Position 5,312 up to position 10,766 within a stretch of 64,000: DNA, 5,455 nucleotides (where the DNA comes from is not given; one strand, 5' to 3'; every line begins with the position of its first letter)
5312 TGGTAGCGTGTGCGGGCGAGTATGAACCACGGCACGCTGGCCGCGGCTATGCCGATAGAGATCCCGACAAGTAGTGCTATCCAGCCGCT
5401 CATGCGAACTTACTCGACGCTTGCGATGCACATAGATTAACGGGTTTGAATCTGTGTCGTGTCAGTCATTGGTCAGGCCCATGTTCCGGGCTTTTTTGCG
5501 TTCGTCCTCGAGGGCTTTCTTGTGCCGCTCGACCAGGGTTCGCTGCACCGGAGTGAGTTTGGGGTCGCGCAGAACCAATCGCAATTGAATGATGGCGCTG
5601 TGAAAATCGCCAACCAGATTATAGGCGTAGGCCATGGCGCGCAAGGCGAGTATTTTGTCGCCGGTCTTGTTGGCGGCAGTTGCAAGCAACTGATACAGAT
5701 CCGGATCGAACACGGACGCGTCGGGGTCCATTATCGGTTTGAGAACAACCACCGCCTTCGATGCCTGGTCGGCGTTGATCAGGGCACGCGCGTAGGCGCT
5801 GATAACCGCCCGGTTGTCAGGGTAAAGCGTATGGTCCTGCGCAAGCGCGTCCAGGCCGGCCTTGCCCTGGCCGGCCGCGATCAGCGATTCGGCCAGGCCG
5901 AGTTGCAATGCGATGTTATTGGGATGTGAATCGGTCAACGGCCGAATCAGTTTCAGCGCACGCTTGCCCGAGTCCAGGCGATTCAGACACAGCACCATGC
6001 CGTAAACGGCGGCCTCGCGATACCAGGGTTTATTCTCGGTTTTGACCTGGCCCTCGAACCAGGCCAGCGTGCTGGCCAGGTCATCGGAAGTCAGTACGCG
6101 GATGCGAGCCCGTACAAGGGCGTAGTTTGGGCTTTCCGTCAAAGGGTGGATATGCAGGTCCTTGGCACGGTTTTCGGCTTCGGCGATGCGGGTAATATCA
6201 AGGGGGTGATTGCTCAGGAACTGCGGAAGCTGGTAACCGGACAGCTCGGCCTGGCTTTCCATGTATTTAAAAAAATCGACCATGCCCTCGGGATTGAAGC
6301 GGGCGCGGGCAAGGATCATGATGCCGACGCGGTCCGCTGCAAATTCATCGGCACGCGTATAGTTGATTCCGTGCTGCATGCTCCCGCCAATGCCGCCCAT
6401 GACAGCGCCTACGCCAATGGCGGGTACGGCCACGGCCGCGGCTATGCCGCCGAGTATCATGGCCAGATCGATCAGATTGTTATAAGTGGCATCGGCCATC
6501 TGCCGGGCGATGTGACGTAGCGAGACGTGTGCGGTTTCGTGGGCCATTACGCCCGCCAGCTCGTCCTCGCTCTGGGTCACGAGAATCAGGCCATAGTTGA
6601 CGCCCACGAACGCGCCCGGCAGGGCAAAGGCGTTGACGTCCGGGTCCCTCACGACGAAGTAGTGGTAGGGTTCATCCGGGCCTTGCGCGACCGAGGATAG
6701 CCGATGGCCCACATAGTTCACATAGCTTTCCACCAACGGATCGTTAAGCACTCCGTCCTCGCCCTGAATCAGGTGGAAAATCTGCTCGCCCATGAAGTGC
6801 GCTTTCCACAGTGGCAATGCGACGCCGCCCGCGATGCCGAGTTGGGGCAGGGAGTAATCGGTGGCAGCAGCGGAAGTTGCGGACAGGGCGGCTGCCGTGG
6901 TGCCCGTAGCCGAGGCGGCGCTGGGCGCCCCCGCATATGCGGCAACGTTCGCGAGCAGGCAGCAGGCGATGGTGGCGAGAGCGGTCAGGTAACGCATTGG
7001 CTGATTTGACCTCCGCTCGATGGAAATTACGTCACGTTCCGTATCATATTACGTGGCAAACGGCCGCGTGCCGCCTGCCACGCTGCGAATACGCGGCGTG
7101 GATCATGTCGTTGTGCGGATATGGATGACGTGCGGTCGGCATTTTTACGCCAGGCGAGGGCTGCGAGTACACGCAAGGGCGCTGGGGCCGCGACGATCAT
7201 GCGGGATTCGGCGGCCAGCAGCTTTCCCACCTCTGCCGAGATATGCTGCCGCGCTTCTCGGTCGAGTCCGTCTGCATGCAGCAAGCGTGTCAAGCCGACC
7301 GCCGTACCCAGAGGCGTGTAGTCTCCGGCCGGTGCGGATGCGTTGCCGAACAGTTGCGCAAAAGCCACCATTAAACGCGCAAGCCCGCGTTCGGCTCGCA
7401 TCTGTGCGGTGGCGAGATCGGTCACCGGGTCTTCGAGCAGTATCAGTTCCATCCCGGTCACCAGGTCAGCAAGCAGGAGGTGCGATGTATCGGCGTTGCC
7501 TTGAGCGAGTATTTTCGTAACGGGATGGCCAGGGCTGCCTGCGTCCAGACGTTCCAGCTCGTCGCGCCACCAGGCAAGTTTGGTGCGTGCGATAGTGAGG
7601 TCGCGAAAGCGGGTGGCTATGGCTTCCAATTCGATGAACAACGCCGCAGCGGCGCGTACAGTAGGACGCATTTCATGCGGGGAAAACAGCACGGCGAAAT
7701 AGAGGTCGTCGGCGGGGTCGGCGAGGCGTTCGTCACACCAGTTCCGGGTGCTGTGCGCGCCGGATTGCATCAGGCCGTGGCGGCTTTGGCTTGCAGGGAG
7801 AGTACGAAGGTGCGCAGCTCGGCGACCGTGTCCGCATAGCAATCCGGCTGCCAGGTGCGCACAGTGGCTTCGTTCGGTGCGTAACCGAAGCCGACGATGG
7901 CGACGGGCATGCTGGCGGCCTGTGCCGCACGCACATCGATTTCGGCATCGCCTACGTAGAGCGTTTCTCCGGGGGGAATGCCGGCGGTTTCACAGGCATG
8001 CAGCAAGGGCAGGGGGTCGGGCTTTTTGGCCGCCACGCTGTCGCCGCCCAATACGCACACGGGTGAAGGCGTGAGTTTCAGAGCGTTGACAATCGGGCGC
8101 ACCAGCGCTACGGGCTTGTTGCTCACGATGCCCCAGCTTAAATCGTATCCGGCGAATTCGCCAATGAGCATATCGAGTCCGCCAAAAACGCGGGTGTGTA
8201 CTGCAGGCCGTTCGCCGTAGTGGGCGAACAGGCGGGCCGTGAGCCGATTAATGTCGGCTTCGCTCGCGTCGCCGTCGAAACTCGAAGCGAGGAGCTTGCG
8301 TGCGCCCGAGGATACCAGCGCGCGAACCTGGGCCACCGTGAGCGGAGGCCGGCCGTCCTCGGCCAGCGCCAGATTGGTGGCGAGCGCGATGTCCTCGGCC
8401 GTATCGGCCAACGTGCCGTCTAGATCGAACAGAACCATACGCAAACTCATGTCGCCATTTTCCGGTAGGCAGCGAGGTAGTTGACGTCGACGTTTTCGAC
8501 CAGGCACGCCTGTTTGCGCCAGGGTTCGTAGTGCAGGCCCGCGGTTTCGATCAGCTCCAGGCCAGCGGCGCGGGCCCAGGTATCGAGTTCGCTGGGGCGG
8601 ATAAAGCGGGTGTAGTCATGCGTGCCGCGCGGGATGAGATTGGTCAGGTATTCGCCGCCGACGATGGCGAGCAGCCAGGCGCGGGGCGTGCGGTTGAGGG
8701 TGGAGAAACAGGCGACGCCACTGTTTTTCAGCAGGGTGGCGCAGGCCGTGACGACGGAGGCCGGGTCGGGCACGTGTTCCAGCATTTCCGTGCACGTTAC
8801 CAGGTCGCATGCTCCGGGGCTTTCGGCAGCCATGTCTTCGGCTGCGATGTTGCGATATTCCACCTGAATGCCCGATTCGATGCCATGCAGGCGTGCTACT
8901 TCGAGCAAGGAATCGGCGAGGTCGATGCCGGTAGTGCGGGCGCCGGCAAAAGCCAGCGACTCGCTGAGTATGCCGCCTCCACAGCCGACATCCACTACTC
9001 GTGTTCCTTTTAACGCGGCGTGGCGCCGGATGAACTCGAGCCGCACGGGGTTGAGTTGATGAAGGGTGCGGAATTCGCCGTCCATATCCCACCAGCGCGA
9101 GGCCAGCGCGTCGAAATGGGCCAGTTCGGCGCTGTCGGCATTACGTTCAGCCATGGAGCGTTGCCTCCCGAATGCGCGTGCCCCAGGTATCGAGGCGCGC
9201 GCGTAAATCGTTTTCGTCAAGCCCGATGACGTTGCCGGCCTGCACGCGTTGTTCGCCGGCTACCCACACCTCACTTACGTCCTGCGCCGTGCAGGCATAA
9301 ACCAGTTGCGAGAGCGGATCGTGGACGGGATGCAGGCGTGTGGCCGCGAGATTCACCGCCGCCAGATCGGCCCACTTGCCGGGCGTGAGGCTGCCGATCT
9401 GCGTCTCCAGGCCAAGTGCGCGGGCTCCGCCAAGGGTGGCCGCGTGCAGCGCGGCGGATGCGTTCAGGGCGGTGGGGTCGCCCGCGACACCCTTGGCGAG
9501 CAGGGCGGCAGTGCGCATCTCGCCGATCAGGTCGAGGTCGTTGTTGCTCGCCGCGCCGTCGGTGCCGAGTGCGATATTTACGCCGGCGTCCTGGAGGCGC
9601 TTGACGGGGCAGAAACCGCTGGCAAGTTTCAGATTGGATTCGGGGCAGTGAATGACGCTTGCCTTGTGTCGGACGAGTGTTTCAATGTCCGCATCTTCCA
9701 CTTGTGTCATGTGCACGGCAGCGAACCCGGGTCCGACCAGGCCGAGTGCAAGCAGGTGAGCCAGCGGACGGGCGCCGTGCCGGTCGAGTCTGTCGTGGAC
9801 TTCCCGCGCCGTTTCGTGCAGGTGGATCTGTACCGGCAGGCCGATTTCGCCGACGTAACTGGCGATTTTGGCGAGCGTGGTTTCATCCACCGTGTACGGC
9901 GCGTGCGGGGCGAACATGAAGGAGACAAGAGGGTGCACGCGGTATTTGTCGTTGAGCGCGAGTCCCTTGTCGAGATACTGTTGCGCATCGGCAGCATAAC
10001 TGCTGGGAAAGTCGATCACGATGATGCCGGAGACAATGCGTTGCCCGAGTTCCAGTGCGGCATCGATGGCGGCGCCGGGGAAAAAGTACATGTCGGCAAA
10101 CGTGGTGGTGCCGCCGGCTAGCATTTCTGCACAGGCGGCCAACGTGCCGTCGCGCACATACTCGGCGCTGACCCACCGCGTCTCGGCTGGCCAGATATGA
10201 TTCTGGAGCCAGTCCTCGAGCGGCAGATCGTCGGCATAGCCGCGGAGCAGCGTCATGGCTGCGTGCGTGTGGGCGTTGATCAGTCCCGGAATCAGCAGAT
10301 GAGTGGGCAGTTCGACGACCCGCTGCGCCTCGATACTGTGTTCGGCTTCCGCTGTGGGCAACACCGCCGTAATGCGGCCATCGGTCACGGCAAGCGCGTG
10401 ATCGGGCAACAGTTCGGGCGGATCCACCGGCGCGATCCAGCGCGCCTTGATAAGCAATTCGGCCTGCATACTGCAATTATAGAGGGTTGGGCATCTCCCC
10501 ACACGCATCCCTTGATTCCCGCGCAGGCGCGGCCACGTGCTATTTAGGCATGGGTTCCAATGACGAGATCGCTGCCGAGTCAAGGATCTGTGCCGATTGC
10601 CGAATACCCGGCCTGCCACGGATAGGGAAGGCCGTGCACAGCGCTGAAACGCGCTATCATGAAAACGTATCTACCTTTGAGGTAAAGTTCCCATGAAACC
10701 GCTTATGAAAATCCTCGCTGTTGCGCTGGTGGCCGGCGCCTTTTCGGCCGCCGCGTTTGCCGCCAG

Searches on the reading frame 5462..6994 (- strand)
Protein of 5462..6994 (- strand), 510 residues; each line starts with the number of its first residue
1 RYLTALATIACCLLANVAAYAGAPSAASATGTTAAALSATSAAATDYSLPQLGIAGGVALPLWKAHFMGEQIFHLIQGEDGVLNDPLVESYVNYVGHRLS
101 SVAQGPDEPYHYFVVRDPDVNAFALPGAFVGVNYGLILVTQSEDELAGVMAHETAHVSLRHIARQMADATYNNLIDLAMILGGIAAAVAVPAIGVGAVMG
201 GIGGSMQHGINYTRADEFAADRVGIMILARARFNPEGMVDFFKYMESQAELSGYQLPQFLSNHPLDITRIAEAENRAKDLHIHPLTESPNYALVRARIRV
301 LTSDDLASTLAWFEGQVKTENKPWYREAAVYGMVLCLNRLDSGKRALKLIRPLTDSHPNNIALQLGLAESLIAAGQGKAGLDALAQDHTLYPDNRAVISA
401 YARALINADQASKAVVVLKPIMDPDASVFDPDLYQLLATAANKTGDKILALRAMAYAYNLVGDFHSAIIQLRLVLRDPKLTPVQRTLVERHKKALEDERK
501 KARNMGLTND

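Call 65: search_protein_families(library=pfam, proteins=[window:5462-6994:-], max_evalue=0.00001)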
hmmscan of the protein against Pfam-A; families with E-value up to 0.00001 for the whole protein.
window:5462-6994:- (510 aa): 2 families
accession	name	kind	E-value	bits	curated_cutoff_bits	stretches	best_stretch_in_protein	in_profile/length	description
PF01435.24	Peptidase_M48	-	9.8e-34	117.2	20.3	1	88-276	3-185/186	Peptidase family M48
PF14559.12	TPR_19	-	2.5e-08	34.6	25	0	371-438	1-66/68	Tetratricopeptide repeat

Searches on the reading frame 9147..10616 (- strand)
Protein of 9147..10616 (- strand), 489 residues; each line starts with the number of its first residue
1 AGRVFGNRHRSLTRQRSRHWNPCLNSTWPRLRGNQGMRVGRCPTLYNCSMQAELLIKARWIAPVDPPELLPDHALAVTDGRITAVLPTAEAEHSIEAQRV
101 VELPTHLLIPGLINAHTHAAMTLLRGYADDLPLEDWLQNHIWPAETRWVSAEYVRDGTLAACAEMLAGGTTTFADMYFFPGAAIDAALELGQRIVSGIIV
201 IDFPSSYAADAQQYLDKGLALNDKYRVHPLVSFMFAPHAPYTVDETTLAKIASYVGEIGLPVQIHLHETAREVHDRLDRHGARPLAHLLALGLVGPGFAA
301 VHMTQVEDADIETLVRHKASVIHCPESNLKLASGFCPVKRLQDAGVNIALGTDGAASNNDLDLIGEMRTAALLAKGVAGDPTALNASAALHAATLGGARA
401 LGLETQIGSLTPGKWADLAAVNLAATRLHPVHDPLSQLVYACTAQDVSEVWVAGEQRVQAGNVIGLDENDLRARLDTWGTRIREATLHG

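Call 65: search_protein_families(library=pfam, proteins=[window:9147-10616:-], max_evalue=0.00001)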
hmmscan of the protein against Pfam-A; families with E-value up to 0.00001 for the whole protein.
window:9147-10616:- (489 aa): 2 families
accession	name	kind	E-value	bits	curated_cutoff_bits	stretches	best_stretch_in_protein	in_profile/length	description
PF01979.26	Amidohydro_1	-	5.6e-67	226.9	25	1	108-455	2-343/345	Amidohydrolase family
PF07969.17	Amidohydro_3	-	6.4e-19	69.2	29.7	1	235-456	246-470/472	Amidohydrolase family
